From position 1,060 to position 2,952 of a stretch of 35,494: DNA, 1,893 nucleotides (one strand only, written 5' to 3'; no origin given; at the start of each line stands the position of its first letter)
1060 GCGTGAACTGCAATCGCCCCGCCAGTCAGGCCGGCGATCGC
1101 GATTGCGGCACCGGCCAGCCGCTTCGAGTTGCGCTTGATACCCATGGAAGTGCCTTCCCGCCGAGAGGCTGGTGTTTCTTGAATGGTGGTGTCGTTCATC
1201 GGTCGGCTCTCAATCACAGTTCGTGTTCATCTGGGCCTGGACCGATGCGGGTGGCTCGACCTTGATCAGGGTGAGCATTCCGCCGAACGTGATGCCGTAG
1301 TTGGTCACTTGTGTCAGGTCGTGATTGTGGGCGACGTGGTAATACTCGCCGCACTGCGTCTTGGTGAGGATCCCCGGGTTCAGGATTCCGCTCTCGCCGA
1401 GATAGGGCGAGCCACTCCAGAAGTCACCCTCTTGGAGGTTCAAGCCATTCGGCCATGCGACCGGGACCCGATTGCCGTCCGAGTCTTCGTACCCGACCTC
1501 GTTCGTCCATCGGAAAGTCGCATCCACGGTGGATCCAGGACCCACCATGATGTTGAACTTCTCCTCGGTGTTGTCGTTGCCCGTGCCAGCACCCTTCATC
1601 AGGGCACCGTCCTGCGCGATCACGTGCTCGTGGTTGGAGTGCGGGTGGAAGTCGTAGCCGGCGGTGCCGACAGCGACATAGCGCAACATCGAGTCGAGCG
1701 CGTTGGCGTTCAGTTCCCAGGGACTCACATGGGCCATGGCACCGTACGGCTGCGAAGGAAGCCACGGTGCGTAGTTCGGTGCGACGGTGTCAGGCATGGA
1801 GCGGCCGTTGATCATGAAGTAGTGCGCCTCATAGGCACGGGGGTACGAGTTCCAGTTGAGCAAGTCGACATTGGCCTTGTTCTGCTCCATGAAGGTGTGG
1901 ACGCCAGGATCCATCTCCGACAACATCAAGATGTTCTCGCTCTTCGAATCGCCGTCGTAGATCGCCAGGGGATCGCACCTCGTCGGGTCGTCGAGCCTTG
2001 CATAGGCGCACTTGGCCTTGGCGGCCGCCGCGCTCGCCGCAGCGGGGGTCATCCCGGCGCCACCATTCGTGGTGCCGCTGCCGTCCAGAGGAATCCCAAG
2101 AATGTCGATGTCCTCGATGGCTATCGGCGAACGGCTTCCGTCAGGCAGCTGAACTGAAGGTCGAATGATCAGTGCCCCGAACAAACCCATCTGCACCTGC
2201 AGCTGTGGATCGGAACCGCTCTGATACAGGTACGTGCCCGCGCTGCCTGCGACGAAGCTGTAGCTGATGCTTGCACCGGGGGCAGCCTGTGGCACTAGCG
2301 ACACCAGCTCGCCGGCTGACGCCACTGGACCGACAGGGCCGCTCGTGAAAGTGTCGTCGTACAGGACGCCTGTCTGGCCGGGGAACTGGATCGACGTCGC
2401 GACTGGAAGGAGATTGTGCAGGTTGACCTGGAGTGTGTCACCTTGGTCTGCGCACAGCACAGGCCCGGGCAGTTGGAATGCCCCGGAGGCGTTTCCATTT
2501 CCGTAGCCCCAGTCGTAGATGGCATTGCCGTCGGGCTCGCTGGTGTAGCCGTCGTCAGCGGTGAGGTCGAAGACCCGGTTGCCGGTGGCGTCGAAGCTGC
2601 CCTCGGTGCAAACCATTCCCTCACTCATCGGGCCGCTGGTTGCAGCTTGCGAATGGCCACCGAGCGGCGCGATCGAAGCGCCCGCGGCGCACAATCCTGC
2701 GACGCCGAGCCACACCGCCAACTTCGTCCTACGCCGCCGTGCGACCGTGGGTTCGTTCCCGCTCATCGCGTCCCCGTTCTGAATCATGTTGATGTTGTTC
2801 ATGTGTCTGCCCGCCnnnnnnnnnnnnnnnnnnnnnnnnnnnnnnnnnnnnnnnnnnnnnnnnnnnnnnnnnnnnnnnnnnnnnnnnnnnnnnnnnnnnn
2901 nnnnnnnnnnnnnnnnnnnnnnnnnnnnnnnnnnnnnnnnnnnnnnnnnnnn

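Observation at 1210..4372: Copper-ligand motifs are partitioned between two adjacent MCO paralogs: a possible 'split' heteromeric trinuclear copper site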

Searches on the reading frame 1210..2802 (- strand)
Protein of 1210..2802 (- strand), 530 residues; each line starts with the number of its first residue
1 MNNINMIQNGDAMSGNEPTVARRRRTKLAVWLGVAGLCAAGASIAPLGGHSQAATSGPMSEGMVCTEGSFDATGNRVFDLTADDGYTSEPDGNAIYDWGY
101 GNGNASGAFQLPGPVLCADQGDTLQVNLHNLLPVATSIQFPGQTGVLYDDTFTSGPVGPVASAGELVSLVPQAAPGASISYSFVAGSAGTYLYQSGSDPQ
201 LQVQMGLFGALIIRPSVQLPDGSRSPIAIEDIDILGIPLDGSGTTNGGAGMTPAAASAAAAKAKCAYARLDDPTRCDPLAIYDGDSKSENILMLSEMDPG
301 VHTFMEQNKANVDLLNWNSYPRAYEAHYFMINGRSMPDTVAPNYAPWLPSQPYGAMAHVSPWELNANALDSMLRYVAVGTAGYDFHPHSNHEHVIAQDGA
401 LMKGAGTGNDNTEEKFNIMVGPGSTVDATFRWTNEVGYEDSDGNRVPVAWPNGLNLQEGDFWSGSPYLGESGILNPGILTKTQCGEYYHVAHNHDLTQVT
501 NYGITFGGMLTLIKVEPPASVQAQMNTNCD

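Call 5: search_protein_families(library=pfam, proteins=[window:1210-2802:-], max_evalue=0.1)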
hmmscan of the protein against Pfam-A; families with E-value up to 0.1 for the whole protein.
window:1210-2802:- (530 aa): 1 family
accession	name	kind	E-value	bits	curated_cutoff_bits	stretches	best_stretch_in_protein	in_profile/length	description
PF07732.21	Cu-oxidase_3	-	7e-09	36.2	21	1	110-216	23-117/119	Multicopper oxidase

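Call 6: search_protein_families(library=ncbifam, proteins=[window:1210-2802:-], max_evalue=0.1)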
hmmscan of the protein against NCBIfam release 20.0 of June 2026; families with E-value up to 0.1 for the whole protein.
window:1210-2802:- (530 aa): 4 families
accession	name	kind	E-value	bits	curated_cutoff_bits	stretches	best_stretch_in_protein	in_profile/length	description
TIGR01480.1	copper_res_A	subfamily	7.8e-09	34.5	478.95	1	110-217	72-164/593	copper resistance system multicopper oxidase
TIGR03388.1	ascorbase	equivalog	1.9e-06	26.9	614.8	1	110-216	28-122/542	L-ascorbate oxidase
TIGR02376.1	Cu_nitrite_red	equivalog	1.2e-05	24.8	296.3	1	110-230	55-161/326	copper-containing nitrite reductase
NF008205.1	PRK10965.1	equivalog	0.054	12.3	525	1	68-166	40-126/529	multicopper oxidase CueO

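Call 8: search_solved_structures(query=window:1210-2802:-, max_evalue=1, show_alignments=2)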
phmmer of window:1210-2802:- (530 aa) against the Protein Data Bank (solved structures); distinct sequences matched with E-value up to 1: 94 (the best 60 are shown).
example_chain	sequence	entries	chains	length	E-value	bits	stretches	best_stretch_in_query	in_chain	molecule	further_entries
4uan_A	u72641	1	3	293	3.4e-06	29.1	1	97-234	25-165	Copper oxidase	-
6yzy_AAA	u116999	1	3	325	7.2e-06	28.1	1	97-233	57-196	Copper oxidase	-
6yo5_AAA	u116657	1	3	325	7.6e-06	28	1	97-233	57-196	Copper oxidase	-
6yzd_AAA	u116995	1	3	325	8.1e-06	27.9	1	97-233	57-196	Copper oxidase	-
6yzf_AAA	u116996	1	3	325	8.2e-06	27.9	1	97-233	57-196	Copper oxidase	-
4wtq_A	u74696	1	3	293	1.5e-05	27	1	97-234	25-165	Copper oxidase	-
9cck_C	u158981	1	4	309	1.6e-05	26.9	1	169-224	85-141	Copper-containing nitrite reductase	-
4uah_A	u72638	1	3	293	1.7e-05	26.9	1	97-234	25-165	Copper oxidase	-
6y4a_AAA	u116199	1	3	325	2.2e-05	26.5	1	97-233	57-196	Copper oxidase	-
4m3h_A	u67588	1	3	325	2.2e-05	26.5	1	97-233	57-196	Copper oxidase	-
4w1t_A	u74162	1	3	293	2.3e-05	26.4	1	97-234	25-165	Copper oxidase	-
7pen_A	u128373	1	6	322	2.3e-05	26.4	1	54-236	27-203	Two-domain laccase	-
6s0o_B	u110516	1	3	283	2.6e-05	26.2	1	101-236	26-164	Two-domain laccase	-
5o3k_A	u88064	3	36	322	2.9e-05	26.1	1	54-236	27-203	Two-domain laccase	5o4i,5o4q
9cck_A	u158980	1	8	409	3.1e-05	26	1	169-225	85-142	Copper-containing nitrite reductase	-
3gdc_A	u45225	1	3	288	7.8e-05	24.6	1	97-222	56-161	Multicopper oxidase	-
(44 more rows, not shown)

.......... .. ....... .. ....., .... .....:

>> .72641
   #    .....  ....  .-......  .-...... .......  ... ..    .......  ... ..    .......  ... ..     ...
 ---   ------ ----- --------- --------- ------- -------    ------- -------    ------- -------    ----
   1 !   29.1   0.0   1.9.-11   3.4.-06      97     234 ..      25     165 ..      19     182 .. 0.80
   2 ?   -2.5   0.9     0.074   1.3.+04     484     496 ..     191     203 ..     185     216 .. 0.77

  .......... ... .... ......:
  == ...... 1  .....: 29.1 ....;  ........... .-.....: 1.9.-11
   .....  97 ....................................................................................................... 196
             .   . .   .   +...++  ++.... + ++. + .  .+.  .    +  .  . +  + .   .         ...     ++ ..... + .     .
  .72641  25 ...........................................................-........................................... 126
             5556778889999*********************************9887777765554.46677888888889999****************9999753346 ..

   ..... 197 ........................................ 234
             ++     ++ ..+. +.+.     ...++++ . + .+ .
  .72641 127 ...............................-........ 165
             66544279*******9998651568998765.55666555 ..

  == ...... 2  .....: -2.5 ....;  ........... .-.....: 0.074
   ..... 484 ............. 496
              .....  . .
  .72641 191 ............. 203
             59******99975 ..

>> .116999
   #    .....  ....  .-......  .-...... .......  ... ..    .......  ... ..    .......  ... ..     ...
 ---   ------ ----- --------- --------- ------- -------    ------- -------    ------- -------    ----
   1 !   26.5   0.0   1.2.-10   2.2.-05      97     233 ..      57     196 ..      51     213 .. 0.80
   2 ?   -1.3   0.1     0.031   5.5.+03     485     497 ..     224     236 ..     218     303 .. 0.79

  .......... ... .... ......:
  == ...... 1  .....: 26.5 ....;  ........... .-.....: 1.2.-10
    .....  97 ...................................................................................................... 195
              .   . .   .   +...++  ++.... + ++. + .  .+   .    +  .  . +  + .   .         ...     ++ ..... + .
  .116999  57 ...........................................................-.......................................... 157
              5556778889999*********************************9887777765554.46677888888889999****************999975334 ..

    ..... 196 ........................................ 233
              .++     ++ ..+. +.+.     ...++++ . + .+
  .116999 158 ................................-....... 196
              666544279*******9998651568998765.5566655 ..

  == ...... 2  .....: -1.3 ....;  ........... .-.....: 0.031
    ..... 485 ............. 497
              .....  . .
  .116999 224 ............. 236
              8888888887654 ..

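Call 11: find_homologous_proteins(query=window:1210-2802:-)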
Query window:1210-2802:- (530 aa): 886 proteins with E <= 0.001 among 8000 candidates; the best 120 are listed.
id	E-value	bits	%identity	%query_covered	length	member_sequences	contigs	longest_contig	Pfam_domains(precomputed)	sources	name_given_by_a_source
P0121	0.0e+0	1214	99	100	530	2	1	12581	PF07732.22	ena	-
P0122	0.0e+0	1033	85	100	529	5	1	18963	PF07732.22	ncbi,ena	-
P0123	2.0e-282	956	81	100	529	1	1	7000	PF07732.22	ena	-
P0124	1.8e-258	877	74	98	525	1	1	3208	PF07732.22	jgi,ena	-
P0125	1.7e-256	870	73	100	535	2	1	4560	PF07732.22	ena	-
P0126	1.7e-248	844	72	99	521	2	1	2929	PF07732.22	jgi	jgi:hypothetical protein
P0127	1.6e-243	827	71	100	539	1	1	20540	PF07732.22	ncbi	-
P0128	5.1e-242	822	72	98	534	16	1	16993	PF07732.22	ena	-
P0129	7.2e-240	815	70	100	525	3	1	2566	PF07732.22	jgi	jgi:hypothetical protein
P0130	6.1e-237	806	72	98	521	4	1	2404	PF07732.22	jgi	jgi:hypothetical protein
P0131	9.2e-236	802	69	100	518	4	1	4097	PF07732.22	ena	-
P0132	1.5e-235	801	70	100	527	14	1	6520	PF07732.22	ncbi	-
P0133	3.1e-235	800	71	100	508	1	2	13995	PF07732.22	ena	-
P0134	4.8e-234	796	70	99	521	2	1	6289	PF07732.22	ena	-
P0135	2.1e-233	794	69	100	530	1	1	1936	PF07732.22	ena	-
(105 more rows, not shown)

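Call 26: search_solved_structures(query=A1, max_evalue=1, show_alignments=4)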
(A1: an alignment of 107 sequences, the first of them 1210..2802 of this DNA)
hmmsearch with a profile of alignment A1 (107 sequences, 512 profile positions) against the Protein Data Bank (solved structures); distinct sequences matched with E-value up to 1: 209 (the best 60 are shown).
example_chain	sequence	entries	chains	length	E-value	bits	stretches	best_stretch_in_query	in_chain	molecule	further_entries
4kns_A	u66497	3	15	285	2.1e-12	49.7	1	106-257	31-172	Multicopper oxidase type 1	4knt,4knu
9cck_C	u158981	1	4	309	5.2e-10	41.8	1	71-213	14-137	Copper-containing nitrite reductase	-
3x1n_A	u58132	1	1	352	6.7e-10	41.4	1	73-218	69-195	Nitrite reductase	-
1aoz_A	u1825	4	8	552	7.3e-10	41.3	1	105-211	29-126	ASCORBATE OXIDASE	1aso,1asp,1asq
9kwu_A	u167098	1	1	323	7.4e-10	41.3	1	79-218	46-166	Copper-containing nitrite reductase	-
3wi9_A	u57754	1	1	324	8.2e-10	41.1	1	74-218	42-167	Nitrite reductase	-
3wkp_A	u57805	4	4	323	8.4e-10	41.1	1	79-218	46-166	Nitrite reductase | Copper-containing nitrite reductase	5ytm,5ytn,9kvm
3x1e_A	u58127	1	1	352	8.5e-10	41.1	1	73-218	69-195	Nitrite reductase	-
3x1f_A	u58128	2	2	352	8.6e-10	41.1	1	73-218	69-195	Nitrite reductase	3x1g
9kvl_A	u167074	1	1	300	8.8e-10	41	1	95-218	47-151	Copper-containing nitrite reductase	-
9kws_A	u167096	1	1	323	9.2e-10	41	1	79-218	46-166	Copper-containing nitrite reductase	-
3wkq_A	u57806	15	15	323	1.1e-09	40.8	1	79-218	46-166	Nitrite reductase | Copper-containing nitrite reductase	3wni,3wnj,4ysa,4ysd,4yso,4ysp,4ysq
3wia_A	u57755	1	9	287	1.2e-09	40.6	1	96-218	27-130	Nitrite reductase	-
9cck_A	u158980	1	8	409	1.8e-09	40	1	72-213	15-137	Copper-containing nitrite reductase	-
5zl1_A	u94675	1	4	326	3e-09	39.3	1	72-210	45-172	Putative copper-type nitrite reductase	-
7rab_A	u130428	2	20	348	1.1e-08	37.4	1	71-251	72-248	multicopper oxidase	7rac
3gdc_A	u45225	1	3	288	3.3e-08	35.8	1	74-223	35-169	Multicopper oxidase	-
3g5w_A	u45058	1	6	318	6.5e-08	34.9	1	105-211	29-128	Multicopper oxidase type 1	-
2zwn_A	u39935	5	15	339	8.9e-08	34.4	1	102-222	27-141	two-domain type laccase | Multicopper oxidase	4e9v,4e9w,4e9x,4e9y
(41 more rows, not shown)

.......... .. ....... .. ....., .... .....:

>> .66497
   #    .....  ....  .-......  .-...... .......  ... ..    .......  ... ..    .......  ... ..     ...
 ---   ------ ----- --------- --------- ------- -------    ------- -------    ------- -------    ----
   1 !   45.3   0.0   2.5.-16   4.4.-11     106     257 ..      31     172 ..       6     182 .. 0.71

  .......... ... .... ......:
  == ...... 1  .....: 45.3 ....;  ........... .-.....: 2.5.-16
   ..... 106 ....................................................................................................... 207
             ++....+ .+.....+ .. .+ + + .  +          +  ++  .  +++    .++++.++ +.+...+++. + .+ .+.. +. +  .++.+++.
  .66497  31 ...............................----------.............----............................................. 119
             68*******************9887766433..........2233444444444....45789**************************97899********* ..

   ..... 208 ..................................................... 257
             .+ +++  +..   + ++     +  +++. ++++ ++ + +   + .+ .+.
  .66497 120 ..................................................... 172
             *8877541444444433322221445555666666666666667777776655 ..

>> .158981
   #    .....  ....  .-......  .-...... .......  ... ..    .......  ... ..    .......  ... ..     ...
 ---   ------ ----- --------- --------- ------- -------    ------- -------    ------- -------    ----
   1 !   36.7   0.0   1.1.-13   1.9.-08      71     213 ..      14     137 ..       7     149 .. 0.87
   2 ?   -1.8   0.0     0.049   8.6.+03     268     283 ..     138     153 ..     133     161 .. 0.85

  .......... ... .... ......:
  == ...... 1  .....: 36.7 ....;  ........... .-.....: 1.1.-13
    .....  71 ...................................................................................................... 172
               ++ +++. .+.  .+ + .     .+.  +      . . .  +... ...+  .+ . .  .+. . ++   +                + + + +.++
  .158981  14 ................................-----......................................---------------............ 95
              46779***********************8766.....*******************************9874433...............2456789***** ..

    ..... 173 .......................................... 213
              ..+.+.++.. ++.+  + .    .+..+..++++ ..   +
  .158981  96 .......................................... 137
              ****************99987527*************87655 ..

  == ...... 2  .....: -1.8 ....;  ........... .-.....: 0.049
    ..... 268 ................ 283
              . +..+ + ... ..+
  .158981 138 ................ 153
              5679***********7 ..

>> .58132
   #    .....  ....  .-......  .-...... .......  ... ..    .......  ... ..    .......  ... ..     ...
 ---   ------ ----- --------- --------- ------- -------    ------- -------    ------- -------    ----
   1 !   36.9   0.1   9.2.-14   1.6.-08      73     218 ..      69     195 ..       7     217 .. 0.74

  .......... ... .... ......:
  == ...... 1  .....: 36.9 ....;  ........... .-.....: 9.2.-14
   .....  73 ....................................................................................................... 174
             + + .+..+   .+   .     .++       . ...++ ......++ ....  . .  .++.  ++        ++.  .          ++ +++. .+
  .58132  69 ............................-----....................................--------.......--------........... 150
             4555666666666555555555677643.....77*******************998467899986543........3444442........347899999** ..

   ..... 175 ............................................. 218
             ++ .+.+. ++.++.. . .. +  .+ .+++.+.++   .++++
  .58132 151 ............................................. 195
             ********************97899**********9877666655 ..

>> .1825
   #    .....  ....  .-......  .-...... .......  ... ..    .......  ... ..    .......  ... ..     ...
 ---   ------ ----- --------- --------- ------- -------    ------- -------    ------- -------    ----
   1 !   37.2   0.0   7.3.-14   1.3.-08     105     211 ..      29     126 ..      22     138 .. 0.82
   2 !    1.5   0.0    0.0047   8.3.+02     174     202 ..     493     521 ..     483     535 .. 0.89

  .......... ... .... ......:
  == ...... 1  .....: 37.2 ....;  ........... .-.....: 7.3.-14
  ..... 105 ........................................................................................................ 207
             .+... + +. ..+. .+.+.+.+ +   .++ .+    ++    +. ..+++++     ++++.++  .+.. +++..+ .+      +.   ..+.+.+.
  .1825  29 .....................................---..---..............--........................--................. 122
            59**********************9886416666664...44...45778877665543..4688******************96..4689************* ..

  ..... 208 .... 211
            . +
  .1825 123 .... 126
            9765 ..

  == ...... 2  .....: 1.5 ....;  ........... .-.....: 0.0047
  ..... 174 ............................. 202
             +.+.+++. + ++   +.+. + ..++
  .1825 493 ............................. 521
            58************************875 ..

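Call 28: find_related_loci(query=A1, collection=genome_contigs, flank=10000)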
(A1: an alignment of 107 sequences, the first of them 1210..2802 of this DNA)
Query A1 (530 aa) in genome_contigs; peptide patterns used: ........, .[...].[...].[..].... (x = any residue, [..] = any of these).
142 stretches matched a pattern; 126 encode a relative of the query (tblastn E <= 1e-3); the best 80 are kept; 80 distinct loci.
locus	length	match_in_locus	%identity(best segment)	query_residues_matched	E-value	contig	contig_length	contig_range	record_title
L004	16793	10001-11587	85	1-530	0e+0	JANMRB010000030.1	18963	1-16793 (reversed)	MAG: Ilumatobacteraceae bacterium isolate OTE_51_metabat_101_sub OTE_51_k141_1917774, whole genome shotgun sequence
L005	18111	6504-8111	71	2-529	0e+0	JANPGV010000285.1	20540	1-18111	MAG: Ilumatobacteraceae bacterium isolate VAR_69_metabat_274 VAR_69_k141_2847395, whole genome shotgun sequence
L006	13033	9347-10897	65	1-530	0e+0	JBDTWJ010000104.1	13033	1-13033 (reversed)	MAG: Ilumatobacteraceae bacterium isolate cluster3_bin.89 NODE_19963_length_13033_cov_6.317383, whole genome shotgun seq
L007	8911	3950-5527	69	1-530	0e+0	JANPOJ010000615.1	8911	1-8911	MAG: Ilumatobacteraceae bacterium isolate VAR_87_metabat_130 VAR_87_k141_759724, whole genome shotgun sequence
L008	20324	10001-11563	66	1-529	0e+0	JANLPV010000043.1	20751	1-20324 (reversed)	MAG: Actinomycetes bacterium isolate OTE_38_metabat_301 OTE_38_k141_3754196, whole genome shotgun sequence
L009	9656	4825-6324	62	24-530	0e+0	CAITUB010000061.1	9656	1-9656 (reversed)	MAG: uncultured Acidimicrobium sp. isolate Ki3-D1_bin-0491 genome assembly, contig: bin-0491:061/293, whole genome shotg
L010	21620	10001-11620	60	3-529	0e+0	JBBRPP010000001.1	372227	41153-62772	MAG: Acidimicrobiales bacterium isolate La1_metabat2.448 LA1C_B2.448_k141_1382583L_372227_cov_31.0133, whole genome shot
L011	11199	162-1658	63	24-529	0e+0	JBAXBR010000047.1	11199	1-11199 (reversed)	MAG: Actinomycetota bacterium isolate ELA172 MAG172_47, whole genome shotgun sequence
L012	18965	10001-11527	61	8-530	0e+0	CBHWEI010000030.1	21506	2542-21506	MAG TPA_asm: uncultured Acidimicrobiaceae bacterium isolate ERR14722425_metabat2_9 genome assembly, contig: ERZ27336817.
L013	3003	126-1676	60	3-517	0e+0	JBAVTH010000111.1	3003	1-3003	MAG: Ilumatobacteraceae bacterium isolate MFD01649_ilm_asm_bin38 k127_122922, whole genome shotgun sequence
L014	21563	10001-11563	60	8-528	0e+0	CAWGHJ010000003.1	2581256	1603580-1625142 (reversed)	MAG: uncultured Actinomycetes bacterium isolate MFD02832.bin.3.230 genome assembly, contig: contig_3157, whole genome sh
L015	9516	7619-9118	63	24-530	0e+0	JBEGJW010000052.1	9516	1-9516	MAG: Actinomycetota bacterium isolate NASQAN2015_172_F_bin.11 scaffold_487, whole genome shotgun sequence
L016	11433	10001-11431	64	1-485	0e+0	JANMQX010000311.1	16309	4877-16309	MAG: Ilumatobacteraceae bacterium isolate OTE_51_metabat_115 OTE_51_k141_1270460, whole genome shotgun sequence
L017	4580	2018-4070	46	7-529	1e-130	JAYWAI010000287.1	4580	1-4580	MAG: Acidimicrobiia bacterium isolate GL92_UP_concoct_71 GL92_UP_concoct_71_286, whole genome shotgun sequence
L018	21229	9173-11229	47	6-518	2e-123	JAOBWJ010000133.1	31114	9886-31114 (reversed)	MAG: Acidimicrobiales bacterium isolate RYN_34 scaffold_431257, whole genome shotgun sequence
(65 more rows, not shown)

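Call 38: predict_structure(alignment_id=A1)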
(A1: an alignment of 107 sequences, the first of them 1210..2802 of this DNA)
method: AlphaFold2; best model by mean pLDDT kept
length: 530 residues; sequences in the alignment: 107
mean_pLDDT: 80.2   pTM: 0.79
mean pLDDT of the five models: 80.2, 78.0, 77.8, 77.4, 76.5
residues with pLDDT >= 90: 278; 70-90: 105; 50-70: 64; < 50: 83
segments of 3 or more residues with pLDDT < 50: 1-29, 35-39, 45-52, 455-480, 500-508
pLDDT, mean of each block of 10 residues (from residue 1): 40 41 43 49 46 64 93 97 93 93 83 97 98 98 98 97 94 98 98 97 97 97 94 93 89 97 96 94 93 92 97 97 90 80 87 84 90 93 69 89 80 77 92 63 59 48 41 45 59 58 46 73 75
secondary structure, 60 per line:
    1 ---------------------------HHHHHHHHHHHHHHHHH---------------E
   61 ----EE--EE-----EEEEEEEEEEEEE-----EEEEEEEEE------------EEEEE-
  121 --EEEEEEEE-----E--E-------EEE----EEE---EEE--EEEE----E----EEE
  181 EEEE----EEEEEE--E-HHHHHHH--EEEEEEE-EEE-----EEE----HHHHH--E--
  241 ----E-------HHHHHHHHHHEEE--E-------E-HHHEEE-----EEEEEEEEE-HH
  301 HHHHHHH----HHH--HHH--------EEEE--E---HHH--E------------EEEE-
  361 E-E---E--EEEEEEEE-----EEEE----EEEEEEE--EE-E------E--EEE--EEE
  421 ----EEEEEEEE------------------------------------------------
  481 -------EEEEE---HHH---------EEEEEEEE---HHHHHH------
elements in order: H28-44 E76-88 E94-102 E115-119 E123-130 E147-149 E154-156 E160-162 E165-168 E178-184 E189-194 H199-205 E208-214 E216-218 E224-226 H231-235 H253-262 E263-265 E281-283 E289-297 H299-307 E328-331 E356-359 E370-377 E383-386 E391-397 E413-415 E418-420 E425-432 E488-492 E508-515 H519-524
